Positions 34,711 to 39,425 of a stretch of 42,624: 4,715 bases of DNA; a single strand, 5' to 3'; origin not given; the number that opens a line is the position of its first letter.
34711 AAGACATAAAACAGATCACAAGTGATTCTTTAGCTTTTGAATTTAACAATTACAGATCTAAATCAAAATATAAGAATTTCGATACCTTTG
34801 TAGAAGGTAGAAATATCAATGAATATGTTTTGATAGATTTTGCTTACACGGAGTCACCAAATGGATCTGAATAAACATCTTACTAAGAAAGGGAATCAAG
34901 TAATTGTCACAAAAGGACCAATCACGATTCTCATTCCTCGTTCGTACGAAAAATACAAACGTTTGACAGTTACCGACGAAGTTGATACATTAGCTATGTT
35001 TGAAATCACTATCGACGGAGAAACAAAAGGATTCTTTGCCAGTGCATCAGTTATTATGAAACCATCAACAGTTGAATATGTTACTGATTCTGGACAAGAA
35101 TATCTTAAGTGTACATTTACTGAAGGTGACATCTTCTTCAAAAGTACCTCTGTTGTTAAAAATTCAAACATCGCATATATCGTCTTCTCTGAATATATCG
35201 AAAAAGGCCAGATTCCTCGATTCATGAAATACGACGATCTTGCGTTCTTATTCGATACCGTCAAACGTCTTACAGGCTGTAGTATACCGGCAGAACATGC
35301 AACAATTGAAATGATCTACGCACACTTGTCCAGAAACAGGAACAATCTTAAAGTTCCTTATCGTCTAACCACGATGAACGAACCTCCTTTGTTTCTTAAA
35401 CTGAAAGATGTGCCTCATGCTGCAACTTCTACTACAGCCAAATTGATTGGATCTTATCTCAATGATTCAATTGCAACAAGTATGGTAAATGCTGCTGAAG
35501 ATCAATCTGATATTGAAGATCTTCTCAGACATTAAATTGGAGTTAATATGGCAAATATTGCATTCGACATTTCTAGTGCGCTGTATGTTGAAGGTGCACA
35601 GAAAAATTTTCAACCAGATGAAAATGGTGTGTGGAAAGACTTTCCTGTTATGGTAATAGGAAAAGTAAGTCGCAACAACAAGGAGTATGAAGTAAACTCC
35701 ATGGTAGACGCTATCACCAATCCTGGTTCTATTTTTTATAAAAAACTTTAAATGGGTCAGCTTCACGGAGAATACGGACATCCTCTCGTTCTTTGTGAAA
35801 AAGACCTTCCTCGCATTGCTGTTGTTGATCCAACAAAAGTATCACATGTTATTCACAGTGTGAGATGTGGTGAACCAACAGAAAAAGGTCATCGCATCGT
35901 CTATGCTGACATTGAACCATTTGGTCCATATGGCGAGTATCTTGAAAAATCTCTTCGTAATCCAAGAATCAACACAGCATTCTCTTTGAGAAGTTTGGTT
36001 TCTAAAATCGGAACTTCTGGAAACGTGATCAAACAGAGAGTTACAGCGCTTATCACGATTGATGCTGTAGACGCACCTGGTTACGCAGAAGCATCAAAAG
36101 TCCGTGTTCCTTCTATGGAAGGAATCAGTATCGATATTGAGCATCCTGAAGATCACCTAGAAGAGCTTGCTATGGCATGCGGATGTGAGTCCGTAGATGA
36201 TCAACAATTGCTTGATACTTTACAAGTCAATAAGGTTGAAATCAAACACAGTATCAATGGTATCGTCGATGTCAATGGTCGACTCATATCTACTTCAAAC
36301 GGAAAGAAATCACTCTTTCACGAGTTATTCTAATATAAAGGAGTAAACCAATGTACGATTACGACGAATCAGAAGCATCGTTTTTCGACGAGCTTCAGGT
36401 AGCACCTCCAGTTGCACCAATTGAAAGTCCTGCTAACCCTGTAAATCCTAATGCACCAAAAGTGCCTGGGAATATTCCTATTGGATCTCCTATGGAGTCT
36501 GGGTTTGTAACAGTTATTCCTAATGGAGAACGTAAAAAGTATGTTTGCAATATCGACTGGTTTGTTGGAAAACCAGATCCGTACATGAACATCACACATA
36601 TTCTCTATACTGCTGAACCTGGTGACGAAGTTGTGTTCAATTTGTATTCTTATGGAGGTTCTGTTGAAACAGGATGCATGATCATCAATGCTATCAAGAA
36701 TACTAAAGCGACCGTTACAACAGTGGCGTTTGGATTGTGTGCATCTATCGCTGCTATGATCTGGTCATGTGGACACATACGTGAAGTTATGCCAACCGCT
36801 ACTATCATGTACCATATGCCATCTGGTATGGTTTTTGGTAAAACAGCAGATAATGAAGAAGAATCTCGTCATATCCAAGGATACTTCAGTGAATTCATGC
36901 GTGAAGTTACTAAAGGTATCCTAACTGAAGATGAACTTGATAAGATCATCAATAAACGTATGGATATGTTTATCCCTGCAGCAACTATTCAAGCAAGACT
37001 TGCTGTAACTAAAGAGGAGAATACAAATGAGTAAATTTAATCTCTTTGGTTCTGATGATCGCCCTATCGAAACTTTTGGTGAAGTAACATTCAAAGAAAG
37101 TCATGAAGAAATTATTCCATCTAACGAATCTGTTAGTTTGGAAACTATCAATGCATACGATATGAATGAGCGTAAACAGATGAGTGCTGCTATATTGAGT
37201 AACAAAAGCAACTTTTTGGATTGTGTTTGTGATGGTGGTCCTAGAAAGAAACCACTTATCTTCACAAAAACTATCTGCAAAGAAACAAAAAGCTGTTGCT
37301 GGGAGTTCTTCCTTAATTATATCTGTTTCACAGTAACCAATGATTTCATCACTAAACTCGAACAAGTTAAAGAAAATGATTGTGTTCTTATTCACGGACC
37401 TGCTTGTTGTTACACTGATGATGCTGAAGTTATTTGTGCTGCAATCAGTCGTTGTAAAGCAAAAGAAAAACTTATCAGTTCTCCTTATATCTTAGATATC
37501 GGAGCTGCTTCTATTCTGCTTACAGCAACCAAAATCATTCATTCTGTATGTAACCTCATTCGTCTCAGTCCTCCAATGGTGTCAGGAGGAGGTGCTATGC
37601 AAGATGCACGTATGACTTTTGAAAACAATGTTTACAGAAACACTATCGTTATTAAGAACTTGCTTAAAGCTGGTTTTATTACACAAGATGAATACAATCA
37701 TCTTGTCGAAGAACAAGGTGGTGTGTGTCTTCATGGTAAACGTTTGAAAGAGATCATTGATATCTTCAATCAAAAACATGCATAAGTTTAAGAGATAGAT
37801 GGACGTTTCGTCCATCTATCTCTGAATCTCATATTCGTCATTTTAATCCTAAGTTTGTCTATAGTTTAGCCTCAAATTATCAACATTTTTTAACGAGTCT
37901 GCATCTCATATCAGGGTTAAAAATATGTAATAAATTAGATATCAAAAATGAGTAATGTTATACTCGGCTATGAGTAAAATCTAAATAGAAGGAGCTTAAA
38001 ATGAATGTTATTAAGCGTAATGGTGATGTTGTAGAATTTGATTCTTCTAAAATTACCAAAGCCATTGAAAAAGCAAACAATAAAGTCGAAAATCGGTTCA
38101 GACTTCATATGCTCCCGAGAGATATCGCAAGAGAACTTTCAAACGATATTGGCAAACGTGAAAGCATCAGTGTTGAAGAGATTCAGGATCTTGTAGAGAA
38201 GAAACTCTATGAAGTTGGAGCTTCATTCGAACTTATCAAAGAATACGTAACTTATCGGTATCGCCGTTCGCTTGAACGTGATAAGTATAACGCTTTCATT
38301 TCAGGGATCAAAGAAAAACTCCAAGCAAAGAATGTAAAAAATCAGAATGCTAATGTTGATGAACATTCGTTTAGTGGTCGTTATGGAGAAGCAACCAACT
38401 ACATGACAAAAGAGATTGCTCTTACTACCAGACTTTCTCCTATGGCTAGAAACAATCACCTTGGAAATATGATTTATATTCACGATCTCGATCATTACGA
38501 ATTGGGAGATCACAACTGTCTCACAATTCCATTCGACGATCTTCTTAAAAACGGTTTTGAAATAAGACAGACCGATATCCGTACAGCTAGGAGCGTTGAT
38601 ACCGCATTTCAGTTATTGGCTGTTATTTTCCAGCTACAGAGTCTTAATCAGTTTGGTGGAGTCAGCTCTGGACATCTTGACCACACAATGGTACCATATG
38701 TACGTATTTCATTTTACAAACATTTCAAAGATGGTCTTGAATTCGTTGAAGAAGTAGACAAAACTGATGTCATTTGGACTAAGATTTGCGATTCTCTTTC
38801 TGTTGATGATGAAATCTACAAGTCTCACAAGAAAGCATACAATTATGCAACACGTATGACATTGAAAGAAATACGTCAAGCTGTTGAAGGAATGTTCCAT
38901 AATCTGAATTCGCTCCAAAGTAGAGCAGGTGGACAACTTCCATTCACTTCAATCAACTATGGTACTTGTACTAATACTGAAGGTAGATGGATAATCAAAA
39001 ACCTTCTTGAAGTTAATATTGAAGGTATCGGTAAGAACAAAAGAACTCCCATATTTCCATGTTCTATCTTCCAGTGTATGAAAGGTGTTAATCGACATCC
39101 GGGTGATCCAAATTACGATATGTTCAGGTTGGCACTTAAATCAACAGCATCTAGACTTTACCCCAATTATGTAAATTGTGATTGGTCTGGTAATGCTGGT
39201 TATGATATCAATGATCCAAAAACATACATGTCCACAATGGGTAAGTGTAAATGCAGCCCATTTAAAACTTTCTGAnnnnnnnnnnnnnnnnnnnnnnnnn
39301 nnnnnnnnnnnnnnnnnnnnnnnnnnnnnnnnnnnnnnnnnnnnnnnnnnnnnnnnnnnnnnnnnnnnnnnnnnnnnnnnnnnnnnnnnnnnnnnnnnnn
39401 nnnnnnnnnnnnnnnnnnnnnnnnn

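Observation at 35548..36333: gp21-like prohead protease interrupted by a single in-frame TAA followed directly by ATG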

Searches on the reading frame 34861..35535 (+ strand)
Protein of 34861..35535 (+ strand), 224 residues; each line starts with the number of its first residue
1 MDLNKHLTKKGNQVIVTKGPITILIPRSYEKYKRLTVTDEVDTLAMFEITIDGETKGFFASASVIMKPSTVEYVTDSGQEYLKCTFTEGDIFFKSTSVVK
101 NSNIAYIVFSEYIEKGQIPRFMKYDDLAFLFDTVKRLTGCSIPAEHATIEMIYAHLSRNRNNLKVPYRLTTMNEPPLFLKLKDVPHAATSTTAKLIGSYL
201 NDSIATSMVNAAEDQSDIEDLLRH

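Call 41: find_encoding_contigs(protein=window:34861-35535:+, flank=3000, max_places=10)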
Protein window:34861-35535:+ (224 aa): 3 contigs read that carry it; 2 places shown.
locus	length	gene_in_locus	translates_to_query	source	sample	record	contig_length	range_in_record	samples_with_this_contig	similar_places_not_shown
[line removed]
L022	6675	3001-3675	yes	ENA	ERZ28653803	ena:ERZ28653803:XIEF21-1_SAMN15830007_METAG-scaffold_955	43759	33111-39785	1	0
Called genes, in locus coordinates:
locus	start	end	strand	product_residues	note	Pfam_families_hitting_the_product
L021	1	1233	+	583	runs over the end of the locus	-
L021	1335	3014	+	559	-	-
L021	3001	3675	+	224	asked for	-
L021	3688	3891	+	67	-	-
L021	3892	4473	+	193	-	PF20034:Peptidase_S80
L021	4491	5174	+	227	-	PF00574:CLP_protease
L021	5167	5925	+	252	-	-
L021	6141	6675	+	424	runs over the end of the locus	PF03477:ATP-cone, PF13597:NRDD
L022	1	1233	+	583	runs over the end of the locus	-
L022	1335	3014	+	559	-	-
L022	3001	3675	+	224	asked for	-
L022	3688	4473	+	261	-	PF20034:Peptidase_S80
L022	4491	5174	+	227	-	PF00574:CLP_protease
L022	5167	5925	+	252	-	-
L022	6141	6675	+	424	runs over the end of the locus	PF03477:ATP-cone, PF13597:NRDD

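Call 61: search_protein_families(library=pfam, proteins=[window:34861-35535:+], max_evalue=0.01)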
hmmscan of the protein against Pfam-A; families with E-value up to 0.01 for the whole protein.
window:34861-35535:+ (224 aa): 0 families

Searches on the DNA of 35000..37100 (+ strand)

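Call 6: search_dna_similar(query=window:35000-37100:+, collection=phages, mode=distant, max_rows=30)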
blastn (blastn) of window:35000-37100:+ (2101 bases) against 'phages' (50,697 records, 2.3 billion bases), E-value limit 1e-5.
No match.
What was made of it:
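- Tried and rejected: Close DNA relatives in GenBank phages: blastn found nothing (call 6).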

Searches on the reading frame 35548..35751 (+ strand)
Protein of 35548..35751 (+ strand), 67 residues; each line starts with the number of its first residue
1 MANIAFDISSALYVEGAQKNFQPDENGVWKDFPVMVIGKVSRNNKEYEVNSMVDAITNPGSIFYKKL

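Call 3: search_protein_families(library=pfam, proteins=[window:35548-35748:+], max_evalue=1)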
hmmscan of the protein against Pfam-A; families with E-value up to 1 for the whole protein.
seq(67 aa): 0 families

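Call 4: search_protein_families(library=phrogs, proteins=[window:35548-35748:+], max_evalue=1)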
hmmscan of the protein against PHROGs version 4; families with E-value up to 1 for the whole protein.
seq(67 aa): 1 family
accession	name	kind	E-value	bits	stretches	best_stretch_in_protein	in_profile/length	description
phrog_15219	-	unknown function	0.22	12.5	1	42-65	29-52/56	-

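Call 16: find_encoding_contigs(protein=window:35548-35751:+, flank=10000, max_places=10)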
Protein window:35548-35751:+ (67 aa): 2 contigs read that carry it; 1 place shown.
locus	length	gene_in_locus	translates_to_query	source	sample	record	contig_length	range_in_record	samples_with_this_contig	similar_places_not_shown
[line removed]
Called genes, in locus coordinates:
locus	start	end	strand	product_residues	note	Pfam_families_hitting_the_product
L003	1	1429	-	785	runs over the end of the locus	PF20961:phiKZ_gp29PR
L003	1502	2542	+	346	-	-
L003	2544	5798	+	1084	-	-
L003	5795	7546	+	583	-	-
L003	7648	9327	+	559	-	-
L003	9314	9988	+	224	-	-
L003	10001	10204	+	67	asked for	-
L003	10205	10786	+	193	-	PF20034:Peptidase_S80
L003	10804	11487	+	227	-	PF00574:CLP_protease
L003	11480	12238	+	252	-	-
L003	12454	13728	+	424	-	PF03477:ATP-cone, PF13597:NRDD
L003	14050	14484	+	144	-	PF13597:NRDD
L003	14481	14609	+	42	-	-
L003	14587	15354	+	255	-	PF13392:HNH_3, PF07453:NUMOD1 (faint)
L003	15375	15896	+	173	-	PF13597:NRDD, PF01228:Gly_radical (weak)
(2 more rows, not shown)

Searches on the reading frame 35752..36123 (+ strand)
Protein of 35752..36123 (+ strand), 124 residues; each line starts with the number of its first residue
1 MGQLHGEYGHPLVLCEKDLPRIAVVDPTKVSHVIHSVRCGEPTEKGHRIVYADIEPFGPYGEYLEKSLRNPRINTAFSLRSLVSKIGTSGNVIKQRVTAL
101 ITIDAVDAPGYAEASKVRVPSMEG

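Call 69: search_dna_similar(query=window:35752-36123:+, collection=phages, mode=protein, max_evalue=10, max_rows=5)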
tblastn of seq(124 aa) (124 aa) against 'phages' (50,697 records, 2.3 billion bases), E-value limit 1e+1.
Records with a match: 249; places in all: 251; records where one place covers at least 80% of the query: 154.
Best place of each record, by identity: <60% 249.
By first word of the organism name: Pseudomonas 79; Erwinia 45; Salmonella 22; Vibrio 21; Aeromonas 20; Ralstonia 13; Serratia 13; Klebsiella 11; Escherichia 4; Xanthomonas 3; and 10 more.
By host as written in the record: Pseudomonas aeruginosa 31; - 28; Erwinia amylovora 21; Erwinia amylovora ATCC 29780 19; Klebsiella pneumoniae 11; Aeromonas hydrophila 10; Pseudomonas aeruginosa PAO1 8; Ralstonia solanacearum 6; and 64 more.
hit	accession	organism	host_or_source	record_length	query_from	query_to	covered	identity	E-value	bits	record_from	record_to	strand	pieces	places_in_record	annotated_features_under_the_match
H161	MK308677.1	Vibrio phage vB_VmeM-Yong MS32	Vibrio mediterranei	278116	2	124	99%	37.7%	1e-13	71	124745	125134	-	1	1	hypothetical protein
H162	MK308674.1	Vibrio phage vB_VmeM-Yong XC31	Vibrio mediterranei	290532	2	124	99%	37.7%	1e-13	71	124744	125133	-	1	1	hypothetical protein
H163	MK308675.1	Vibrio phage vB_VmeM-Yong XC32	Vibrio mediterranei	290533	2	124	99%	37.7%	1e-13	71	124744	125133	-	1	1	hypothetical protein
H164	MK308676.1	Vibrio phage vB_VmeM-Yong MS31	Vibrio mediterranei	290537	2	124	99%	37.7%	1e-13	71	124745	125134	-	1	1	hypothetical protein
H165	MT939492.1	Xanthomonas phage Xoo-sp14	Xanthomonas oryzae pv. oryzae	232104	2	123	98%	36.7%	8e-14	72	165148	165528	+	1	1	hypothetical protein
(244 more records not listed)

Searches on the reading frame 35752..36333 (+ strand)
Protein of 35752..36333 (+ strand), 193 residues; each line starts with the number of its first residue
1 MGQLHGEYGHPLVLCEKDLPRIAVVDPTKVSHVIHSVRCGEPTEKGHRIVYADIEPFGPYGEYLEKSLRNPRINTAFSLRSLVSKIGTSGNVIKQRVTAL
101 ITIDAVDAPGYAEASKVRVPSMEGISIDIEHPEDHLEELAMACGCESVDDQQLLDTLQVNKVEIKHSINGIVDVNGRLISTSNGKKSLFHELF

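Call 3: search_protein_families(library=pfam, proteins=[window:35752-36330:+], max_evalue=1)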
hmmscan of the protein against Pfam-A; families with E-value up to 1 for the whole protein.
seq(193 aa): 1 family
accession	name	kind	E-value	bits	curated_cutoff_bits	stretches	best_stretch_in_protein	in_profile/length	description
PF20034.4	Peptidase_S80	-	4.7e-24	85.3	23.4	1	2-140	62-208/229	Peptidase S80 family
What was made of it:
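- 35752..36333 (+): Codons 69-261 plus the natural TAA stop (C-terminal fragment, 193 aa, beginning with Met-69). It contains the whole predicted catalytic triad and the C-terminal region. Pfam PF20034 4.7e-24 on its own (call 3).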

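Call 4: search_protein_families(library=phrogs, proteins=[window:35752-36330:+], max_evalue=1)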
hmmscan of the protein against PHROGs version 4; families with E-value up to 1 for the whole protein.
seq(193 aa): 3 families
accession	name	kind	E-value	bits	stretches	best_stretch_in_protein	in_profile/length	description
phrog_3014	-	head and packaging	5e-26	92.4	1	2-157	68-247/266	head maturation protease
phrog_207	-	head and packaging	0.011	15.8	1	3-114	80-177/519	head maturation protease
phrog_7478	-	head and packaging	0.032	14.7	1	19-87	71-130/147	head maturation protease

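Call 15: find_encoding_contigs(protein=window:35752-36333:+, flank=10000, max_places=10)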
Protein window:35752-36333:+ (193 aa): 2 contigs read that carry it; 1 place shown.
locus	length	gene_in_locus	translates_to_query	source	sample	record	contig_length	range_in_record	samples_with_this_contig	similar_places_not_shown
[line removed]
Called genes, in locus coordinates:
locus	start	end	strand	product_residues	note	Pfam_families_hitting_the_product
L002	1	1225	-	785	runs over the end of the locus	PF20961:phiKZ_gp29PR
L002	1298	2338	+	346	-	-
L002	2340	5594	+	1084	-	-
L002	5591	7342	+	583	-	-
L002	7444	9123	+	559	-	-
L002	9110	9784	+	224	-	-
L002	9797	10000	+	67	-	-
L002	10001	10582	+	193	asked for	PF20034:Peptidase_S80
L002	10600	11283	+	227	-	PF00574:CLP_protease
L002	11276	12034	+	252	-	-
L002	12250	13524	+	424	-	PF03477:ATP-cone, PF13597:NRDD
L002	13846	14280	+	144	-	PF13597:NRDD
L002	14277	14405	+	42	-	-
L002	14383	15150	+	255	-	PF13392:HNH_3, PF07453:NUMOD1 (faint)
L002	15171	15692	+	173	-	PF13597:NRDD, PF01228:Gly_radical (weak)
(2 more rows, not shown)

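Call 29: list_cluster_members(proteins=[P0001, window:35752-36330:+, window:35548-35748:+])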
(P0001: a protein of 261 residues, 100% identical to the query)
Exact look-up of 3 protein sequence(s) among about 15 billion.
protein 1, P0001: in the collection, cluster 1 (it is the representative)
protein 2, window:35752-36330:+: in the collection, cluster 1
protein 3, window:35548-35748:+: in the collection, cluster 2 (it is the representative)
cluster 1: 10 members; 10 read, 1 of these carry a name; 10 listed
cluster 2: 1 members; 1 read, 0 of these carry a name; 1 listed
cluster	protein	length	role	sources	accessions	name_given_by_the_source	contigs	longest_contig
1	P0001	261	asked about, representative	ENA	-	-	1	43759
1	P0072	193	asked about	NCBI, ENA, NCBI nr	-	-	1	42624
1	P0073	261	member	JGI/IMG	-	hypothetical protein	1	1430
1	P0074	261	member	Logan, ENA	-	-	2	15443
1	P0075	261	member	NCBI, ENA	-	-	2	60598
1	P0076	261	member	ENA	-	-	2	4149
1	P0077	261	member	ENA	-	-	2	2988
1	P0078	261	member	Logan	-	-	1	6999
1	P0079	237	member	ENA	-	-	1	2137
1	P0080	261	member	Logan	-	-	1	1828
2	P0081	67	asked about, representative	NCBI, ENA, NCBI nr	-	-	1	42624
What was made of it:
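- The 67-aa and 193-aa products are on record for exactly two contigs, this one and the 42,624-bp window contig (calls 15, 16, 29).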

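Call 32: find_encoding_contigs(protein=P0074, flank=3000, max_places=4)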
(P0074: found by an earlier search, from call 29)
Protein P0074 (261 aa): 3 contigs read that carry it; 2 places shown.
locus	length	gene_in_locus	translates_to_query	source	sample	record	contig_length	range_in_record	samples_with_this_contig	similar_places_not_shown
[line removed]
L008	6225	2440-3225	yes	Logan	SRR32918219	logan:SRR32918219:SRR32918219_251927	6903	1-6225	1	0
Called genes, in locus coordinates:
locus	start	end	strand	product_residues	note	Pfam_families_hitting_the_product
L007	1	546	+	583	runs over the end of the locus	-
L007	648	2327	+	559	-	-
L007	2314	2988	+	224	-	-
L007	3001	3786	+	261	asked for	PF20034:Peptidase_S80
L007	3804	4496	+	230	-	PF00574:CLP_protease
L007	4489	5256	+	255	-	-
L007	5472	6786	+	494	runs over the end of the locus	?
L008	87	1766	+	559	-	-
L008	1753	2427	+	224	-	-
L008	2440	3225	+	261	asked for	PF20034:Peptidase_S80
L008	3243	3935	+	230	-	PF00574:CLP_protease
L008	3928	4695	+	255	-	-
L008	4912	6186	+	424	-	PF03477:ATP-cone, PF13597:NRDD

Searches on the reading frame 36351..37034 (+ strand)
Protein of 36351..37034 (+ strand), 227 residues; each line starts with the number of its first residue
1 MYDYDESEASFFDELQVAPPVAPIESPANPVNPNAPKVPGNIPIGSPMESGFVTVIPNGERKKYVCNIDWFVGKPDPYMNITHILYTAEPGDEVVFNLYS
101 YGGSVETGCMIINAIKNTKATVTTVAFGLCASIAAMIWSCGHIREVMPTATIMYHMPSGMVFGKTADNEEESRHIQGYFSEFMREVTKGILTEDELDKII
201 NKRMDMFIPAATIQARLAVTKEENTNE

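Call 40: find_encoding_contigs(protein=window:36351-37034:+, flank=3000, max_places=10)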
Protein window:36351-37034:+ (227 aa): 4 contigs read that carry it; 3 places shown.
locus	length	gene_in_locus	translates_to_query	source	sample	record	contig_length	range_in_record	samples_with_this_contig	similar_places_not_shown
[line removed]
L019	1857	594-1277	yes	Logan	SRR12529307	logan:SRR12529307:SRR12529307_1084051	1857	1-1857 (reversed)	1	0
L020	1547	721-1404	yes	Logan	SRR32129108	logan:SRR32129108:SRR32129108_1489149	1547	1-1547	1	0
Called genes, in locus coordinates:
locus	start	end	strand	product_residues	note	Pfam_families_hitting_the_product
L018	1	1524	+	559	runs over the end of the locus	-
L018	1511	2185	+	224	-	-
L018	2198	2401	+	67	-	-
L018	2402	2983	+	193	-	PF20034:Peptidase_S80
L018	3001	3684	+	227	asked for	PF00574:CLP_protease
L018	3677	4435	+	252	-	-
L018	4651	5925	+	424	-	PF03477:ATP-cone, PF13597:NRDD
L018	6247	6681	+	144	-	PF13597:NRDD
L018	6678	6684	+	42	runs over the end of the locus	-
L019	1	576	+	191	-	?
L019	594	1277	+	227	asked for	PF00574:CLP_protease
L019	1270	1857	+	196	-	?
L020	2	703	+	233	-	?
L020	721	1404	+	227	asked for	PF00574:CLP_protease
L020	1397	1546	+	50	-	?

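Call 61: search_protein_families(library=pfam, proteins=[window:36351-37034:+], max_evalue=0.01)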
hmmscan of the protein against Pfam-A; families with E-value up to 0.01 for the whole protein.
window:36351-37034:+ (227 aa): 2 families
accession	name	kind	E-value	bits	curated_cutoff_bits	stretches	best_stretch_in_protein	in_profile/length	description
PF00574.28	CLP_protease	-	2.5e-17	63.8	20.2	1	84-186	39-143/182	Clp protease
PF08496.15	Peptidase_S49_N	-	0.0087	16.6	27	0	80-106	112-138/147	Peptidase family S49 N-terminal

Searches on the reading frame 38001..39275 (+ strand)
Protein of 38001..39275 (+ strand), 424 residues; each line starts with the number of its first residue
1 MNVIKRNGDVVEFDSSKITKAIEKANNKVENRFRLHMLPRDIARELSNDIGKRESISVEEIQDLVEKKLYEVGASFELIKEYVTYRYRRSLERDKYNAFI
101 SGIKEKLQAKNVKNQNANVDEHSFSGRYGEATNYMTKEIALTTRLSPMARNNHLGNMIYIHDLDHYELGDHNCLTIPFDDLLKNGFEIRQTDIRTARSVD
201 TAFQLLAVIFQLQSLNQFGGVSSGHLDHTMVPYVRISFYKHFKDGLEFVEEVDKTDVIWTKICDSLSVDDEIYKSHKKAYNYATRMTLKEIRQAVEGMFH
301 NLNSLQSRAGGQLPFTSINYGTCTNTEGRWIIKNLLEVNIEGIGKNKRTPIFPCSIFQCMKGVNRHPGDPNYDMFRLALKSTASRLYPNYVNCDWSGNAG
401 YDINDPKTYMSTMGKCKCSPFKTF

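Call 20: find_encoding_contigs(protein=window:38001-39275:+, flank=10000, max_places=10)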
Protein window:38001-39275:+ (424 aa): no gene with exactly this product is on record in the collection.
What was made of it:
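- Tried and rejected: Source record of the window through its private NrdD allele: not on record (call 20).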
